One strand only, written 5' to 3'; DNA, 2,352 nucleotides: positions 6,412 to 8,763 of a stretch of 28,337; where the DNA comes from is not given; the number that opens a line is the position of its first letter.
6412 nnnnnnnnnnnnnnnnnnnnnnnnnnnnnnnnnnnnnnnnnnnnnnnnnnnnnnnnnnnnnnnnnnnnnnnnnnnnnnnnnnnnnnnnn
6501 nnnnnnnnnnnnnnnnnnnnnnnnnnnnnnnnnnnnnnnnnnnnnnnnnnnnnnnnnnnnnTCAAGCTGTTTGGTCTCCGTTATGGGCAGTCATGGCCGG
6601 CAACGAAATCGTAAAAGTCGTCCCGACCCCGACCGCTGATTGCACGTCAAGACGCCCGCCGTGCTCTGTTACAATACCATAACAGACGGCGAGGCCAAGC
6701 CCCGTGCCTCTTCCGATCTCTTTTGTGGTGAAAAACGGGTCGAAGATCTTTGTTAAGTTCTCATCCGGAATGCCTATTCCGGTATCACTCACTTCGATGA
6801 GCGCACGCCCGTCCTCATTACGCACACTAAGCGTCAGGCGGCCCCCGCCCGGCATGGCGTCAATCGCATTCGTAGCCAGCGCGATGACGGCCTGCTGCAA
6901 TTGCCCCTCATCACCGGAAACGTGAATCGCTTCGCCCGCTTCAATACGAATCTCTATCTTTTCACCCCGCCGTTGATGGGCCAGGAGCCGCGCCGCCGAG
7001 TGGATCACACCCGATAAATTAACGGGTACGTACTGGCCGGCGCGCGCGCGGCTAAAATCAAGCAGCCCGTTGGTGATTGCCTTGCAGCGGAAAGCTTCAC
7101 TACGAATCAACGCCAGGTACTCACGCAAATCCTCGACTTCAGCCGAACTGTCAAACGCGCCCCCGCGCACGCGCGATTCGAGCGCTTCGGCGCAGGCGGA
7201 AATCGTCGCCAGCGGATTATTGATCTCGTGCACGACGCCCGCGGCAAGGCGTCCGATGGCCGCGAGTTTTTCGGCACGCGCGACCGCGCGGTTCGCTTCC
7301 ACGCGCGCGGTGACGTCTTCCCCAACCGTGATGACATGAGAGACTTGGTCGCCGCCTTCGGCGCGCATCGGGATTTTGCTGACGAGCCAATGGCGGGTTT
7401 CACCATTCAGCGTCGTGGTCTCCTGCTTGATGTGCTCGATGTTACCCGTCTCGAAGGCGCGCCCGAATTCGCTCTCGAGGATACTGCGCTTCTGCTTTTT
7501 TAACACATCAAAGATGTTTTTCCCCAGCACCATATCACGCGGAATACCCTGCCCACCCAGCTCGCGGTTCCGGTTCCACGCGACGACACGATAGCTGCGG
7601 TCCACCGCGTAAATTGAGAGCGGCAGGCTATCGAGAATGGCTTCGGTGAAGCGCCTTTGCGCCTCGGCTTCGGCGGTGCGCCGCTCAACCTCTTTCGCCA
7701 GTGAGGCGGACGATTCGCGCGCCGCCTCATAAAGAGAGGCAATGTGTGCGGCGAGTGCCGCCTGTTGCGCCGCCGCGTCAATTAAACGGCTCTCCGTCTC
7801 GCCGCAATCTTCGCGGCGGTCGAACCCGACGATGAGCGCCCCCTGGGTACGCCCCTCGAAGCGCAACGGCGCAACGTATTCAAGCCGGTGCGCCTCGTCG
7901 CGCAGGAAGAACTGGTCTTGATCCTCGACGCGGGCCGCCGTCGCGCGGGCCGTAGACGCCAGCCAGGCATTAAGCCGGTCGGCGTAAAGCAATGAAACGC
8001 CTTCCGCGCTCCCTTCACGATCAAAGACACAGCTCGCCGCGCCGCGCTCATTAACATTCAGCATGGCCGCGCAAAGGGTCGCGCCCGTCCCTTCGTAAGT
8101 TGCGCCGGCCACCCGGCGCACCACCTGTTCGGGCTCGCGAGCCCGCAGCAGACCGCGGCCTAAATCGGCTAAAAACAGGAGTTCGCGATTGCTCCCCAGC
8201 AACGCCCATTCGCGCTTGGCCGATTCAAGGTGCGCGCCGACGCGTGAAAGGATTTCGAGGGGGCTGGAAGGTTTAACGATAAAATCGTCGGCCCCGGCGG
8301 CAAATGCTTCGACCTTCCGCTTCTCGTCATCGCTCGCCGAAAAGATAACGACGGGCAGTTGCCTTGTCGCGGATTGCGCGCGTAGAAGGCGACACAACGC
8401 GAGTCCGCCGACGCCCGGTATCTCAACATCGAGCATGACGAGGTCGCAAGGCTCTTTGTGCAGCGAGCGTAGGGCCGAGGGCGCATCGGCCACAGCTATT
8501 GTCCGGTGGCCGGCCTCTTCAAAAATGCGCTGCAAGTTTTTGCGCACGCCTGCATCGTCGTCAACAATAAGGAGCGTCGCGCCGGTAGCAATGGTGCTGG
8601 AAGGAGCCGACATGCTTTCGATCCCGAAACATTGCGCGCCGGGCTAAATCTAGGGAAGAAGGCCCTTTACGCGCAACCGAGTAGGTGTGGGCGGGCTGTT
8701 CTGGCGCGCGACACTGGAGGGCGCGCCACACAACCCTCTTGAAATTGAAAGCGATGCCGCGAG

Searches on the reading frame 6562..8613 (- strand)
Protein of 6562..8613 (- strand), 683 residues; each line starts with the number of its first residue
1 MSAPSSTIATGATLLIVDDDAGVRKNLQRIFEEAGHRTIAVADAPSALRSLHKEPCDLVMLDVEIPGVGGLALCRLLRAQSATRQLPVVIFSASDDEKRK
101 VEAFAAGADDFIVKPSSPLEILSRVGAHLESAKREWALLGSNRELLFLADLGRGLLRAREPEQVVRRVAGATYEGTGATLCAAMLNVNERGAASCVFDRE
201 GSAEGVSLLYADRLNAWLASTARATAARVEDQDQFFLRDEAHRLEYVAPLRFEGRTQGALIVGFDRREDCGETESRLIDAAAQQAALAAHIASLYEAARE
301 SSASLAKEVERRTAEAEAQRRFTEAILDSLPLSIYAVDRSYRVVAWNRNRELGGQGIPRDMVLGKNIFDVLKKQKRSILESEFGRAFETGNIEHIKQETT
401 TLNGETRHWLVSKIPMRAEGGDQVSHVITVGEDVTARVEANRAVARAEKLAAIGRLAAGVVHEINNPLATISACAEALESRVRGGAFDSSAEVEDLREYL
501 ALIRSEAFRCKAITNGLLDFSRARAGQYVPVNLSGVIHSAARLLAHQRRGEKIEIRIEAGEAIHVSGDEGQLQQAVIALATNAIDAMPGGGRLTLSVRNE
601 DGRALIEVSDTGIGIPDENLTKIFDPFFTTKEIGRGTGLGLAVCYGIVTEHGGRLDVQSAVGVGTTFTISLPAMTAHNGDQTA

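Call 42: search_protein_families(library=pfam, proteins=[window:6562-8613:-], max_evalue=0.001)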
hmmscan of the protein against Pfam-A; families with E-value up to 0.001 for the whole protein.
window:6562-8613:- (683 aa): 7 families
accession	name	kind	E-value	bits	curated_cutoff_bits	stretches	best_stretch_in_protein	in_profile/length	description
PF02518.31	HATPase_c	-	9.2e-29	100.6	26.4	1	567-673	1-109/111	Histidine kinase-, DNA gyrase B-, and HSP90-like ATPase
PF00072.30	Response_reg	-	7.7e-26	90.9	30.2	1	15-125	2-110/111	Response regulator receiver domain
PF08448.16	PAS_4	-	2.3e-17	63.7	23.1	1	327-438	1-109/110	PAS fold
PF00512.31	HisKA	-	2.6e-13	50.2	26.9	1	454-526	3-66/66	His Kinase A (phospho-acceptor) domain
PF00989.32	PAS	-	4.3e-10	40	22.6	1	323-433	3-112/113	PAS fold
PF13426.13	PAS_9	-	5.4e-05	23.9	27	1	356-436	25-103/103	PAS domain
PF13185.12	GAF_2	-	0.00067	20.3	28.6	0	159-288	2-134/136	GAF domain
